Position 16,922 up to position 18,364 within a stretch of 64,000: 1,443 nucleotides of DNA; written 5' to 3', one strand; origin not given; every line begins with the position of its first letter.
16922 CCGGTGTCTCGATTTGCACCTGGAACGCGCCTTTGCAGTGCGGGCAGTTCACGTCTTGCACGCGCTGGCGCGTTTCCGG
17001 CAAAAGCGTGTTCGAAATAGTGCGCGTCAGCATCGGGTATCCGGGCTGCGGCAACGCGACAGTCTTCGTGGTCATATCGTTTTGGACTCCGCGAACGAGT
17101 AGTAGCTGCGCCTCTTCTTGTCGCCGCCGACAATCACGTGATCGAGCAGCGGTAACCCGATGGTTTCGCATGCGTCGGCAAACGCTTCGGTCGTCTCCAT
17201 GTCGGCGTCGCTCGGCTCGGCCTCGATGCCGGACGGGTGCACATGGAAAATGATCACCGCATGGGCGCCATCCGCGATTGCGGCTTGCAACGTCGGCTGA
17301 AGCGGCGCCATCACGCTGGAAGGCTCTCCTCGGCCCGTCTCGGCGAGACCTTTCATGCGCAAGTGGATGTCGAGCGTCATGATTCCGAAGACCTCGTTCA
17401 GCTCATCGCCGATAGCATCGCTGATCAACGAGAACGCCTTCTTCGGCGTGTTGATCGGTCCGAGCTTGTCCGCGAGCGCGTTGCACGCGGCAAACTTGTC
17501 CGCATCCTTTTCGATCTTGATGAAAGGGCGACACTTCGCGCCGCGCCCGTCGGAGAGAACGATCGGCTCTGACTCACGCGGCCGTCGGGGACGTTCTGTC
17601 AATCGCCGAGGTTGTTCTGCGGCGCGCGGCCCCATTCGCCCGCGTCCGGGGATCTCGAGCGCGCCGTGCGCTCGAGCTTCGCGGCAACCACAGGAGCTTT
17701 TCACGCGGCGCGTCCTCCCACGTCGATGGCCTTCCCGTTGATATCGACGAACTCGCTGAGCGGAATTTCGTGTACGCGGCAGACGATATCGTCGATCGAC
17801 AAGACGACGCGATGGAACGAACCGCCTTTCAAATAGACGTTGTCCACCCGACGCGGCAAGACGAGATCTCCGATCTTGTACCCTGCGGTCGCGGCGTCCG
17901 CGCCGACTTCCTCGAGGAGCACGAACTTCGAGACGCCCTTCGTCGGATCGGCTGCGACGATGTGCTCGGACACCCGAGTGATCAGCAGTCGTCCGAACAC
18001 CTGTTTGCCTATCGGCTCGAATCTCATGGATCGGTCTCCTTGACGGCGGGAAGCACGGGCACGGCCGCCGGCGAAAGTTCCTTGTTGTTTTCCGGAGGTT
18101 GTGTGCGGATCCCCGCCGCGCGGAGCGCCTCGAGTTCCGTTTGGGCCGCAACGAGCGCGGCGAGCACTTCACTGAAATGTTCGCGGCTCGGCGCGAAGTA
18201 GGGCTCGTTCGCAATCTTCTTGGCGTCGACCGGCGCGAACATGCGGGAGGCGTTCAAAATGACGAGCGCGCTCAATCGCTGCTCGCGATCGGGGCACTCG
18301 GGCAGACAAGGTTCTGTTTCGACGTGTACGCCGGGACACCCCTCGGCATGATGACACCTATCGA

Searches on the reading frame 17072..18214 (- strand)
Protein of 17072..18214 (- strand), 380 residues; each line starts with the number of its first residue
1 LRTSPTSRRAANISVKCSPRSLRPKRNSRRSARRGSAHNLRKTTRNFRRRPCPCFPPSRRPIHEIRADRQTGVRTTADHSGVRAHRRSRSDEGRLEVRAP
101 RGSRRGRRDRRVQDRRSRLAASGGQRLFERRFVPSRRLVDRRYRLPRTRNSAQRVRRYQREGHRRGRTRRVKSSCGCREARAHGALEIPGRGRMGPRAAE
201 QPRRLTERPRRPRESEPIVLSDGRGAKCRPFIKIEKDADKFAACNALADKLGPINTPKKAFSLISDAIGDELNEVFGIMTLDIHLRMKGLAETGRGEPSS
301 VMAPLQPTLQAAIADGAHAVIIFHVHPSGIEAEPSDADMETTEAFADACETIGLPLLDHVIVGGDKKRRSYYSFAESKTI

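Call 24: search_protein_families(library=phrogs, proteins=[window:17072-18214:-], max_evalue=0.001)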
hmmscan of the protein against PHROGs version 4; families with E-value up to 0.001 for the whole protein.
window:17072-18214:- (380 aa): 1 family
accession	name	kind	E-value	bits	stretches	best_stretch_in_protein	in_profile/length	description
phrog_10276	-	DNA, RNA and nucleotide metabolism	2.5e-23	83.8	1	254-378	30-151/153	DNA repair protein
